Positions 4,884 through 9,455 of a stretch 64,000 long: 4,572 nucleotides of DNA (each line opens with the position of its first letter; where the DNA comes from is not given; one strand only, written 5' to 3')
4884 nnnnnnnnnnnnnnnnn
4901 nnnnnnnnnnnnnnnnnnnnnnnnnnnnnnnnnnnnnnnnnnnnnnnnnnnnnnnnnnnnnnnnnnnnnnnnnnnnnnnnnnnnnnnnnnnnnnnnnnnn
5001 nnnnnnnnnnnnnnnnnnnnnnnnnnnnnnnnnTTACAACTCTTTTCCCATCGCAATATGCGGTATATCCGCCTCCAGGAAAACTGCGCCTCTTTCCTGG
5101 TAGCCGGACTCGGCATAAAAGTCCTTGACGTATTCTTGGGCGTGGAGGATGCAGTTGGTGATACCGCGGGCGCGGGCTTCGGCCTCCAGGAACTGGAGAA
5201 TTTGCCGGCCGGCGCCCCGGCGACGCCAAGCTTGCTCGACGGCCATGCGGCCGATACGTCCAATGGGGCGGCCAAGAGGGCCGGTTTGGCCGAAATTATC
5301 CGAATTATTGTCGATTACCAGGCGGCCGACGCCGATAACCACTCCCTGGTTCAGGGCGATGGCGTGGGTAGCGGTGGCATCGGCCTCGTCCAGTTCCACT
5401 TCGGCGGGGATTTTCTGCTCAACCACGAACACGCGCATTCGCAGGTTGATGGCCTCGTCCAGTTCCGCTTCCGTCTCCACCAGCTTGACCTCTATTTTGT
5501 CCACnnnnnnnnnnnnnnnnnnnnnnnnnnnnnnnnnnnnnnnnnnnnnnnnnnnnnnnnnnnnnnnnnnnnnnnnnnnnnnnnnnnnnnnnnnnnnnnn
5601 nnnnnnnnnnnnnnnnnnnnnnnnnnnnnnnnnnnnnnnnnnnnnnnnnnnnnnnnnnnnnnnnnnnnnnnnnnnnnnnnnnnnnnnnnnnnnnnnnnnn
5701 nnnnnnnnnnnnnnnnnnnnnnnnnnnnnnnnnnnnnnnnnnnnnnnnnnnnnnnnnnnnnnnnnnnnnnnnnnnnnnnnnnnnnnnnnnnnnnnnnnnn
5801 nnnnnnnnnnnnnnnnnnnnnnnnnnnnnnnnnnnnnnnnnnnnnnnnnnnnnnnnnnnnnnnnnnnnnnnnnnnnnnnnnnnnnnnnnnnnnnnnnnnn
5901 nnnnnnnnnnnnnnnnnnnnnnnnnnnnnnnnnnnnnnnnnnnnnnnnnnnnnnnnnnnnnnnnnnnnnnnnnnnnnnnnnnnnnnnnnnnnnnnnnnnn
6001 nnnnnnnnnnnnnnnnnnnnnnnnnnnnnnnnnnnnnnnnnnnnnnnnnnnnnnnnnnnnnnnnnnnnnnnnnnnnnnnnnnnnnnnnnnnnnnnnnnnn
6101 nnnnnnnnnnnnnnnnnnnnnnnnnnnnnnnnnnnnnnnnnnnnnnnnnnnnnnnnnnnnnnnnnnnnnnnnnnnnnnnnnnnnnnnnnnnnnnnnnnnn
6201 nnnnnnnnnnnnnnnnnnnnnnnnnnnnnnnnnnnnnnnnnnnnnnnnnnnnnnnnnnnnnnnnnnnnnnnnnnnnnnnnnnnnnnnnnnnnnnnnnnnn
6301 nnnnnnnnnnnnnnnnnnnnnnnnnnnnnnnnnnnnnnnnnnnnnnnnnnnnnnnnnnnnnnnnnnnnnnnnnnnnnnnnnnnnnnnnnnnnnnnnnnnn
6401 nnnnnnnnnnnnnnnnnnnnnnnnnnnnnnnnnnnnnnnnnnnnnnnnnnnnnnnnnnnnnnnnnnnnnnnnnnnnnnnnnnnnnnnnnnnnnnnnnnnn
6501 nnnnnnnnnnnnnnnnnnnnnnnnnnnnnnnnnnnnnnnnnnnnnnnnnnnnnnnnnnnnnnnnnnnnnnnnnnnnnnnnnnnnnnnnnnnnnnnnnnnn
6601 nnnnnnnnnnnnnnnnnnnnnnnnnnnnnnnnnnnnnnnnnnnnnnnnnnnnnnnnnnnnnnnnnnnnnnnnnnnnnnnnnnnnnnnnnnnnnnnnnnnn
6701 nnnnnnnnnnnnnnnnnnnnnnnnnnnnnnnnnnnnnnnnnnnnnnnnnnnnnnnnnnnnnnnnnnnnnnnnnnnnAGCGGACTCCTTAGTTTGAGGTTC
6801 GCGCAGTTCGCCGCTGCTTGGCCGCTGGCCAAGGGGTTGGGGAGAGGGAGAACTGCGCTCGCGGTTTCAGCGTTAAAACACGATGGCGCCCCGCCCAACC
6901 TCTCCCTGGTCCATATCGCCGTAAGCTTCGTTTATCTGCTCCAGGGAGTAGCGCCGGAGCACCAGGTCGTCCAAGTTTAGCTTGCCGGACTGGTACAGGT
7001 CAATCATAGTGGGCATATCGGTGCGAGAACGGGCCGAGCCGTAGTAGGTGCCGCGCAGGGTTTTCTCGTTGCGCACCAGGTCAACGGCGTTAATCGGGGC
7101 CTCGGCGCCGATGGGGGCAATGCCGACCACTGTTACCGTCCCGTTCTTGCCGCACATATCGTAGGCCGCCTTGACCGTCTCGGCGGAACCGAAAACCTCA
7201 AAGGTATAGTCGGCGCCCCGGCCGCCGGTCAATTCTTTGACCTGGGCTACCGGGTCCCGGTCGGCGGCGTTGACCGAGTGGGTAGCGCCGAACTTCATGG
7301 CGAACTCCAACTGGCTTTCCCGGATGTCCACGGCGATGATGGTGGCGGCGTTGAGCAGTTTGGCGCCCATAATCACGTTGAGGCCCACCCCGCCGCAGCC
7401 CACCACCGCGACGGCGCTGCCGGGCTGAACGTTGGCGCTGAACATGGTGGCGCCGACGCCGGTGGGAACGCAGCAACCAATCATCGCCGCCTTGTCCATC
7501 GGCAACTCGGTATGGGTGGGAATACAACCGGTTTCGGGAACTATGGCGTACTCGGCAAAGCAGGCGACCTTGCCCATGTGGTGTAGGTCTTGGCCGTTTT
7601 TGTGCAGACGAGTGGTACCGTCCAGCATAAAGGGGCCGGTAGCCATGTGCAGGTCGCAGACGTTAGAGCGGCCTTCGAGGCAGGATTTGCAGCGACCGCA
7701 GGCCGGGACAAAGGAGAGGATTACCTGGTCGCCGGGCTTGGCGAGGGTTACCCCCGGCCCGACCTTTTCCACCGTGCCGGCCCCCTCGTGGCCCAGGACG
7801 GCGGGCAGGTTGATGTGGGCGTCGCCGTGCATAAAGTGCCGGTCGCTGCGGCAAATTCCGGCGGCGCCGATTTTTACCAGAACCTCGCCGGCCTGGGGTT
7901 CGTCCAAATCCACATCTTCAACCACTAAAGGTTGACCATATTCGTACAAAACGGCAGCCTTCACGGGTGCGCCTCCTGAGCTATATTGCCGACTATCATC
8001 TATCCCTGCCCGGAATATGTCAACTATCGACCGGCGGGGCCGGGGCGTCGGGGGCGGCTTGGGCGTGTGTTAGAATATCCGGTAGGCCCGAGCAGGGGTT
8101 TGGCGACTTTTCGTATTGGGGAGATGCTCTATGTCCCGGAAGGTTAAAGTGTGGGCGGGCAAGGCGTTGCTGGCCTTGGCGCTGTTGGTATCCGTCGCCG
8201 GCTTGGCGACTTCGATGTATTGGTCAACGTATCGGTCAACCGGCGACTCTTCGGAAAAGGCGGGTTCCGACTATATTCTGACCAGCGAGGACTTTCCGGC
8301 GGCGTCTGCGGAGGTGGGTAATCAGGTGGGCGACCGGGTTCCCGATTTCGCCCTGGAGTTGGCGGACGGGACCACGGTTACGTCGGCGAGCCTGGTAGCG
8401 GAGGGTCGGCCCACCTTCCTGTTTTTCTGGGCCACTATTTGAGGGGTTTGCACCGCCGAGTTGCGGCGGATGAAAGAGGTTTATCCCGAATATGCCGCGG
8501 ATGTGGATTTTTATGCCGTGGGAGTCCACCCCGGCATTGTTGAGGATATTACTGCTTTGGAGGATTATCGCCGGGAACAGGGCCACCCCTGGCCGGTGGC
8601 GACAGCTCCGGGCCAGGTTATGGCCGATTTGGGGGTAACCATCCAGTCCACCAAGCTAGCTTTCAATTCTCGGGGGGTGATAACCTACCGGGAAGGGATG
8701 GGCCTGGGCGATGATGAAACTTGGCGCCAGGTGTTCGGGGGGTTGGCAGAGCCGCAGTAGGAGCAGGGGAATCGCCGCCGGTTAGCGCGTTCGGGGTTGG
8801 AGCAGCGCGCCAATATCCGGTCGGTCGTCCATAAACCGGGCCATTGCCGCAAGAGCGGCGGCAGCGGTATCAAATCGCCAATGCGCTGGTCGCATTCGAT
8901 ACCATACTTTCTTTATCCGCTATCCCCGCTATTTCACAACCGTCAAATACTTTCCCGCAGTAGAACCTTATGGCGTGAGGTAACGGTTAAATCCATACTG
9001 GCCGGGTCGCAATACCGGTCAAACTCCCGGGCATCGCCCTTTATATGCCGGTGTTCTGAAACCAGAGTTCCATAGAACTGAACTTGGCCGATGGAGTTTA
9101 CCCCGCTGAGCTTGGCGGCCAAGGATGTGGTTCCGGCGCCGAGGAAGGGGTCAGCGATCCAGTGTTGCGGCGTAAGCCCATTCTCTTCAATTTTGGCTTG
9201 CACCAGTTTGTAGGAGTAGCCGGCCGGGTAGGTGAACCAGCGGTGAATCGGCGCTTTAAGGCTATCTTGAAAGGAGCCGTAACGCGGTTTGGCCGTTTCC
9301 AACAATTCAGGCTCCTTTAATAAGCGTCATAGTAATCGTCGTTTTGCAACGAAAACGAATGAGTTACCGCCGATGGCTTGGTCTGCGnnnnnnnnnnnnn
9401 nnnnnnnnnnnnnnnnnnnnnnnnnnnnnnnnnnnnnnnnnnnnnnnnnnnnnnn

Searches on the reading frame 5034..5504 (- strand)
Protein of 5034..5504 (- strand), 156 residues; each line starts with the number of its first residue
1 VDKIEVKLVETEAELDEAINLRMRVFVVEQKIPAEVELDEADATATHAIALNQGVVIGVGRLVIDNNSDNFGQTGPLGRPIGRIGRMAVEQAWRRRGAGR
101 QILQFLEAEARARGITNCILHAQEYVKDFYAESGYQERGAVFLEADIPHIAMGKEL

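Call 38: search_protein_families(library=pfam, proteins=[window:5034-5504:-], max_evalue=0.001)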
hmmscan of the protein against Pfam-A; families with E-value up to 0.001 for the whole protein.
window:5034-5504:- (156 aa): 5 families
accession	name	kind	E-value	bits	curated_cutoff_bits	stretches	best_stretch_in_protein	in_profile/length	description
PF13673.13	Acetyltransf_10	-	1.4e-12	48.1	23.6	1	42-156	28-128/128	Acetyltransferase (GNAT) domain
PF00583.31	Acetyltransf_1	-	4.3e-12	46.8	20.7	1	20-135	6-116/116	Acetyltransferase (GNAT) family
PF13508.13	Acetyltransf_7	-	4.7e-11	43.4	27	1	46-137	4-84/84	Acetyltransferase (GNAT) domain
PF13444.12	Acetyltransf_5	-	0.00051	21.1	22.4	0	21-97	1-95/102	Acetyltransferase (GNAT) domain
PF13527.13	Acetyltransf_9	-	0.00066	20.1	25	0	11-136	6-125/127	Acetyltransferase (GNAT) domain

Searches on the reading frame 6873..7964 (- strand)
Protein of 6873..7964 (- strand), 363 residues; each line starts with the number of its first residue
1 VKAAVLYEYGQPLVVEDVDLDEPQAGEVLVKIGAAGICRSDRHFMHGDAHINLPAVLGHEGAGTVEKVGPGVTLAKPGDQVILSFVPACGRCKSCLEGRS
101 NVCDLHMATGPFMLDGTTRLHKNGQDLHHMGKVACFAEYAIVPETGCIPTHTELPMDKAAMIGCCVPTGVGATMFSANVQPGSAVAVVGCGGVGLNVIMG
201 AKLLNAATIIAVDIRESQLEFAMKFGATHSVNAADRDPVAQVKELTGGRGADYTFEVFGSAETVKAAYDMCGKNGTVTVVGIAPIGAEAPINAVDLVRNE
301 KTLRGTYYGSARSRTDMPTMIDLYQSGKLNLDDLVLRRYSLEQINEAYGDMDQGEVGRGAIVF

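Call 38: search_protein_families(library=pfam, proteins=[window:6873-7964:-], max_evalue=0.001)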
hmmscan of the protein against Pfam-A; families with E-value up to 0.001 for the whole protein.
window:6873-7964:- (363 aa): 4 families
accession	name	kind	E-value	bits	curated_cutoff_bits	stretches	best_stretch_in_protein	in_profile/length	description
PF00107.32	ADH_zinc_N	-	2.4e-32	112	31.8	1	192-325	1-128/129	Zinc-binding dehydrogenase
PF08240.17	ADH_N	-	7e-28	97.4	23.5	1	25-150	2-102/104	Alcohol dehydrogenase GroES-like domain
PF13602.12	ADH_zinc_N_2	-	9.7e-09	36.7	27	1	226-355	2-127/134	Zinc-binding dehydrogenase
PF16912.11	Glu_dehyd_C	-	7.8e-08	32.5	34.9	1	176-353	26-203/211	Glucose dehydrogenase C-terminus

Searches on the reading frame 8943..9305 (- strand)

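Call 38: search_protein_families(library=pfam, proteins=[window:8943-9305:-], max_evalue=0.001)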
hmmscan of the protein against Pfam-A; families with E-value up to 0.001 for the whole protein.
window:8943-9305:- (120 aa): 1 family
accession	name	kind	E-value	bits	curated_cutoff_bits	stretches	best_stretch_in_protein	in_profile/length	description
PF01555.25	N6_N4_Mtase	-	4.5e-06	27.2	26.7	1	24-73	160-208/221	DNA methylase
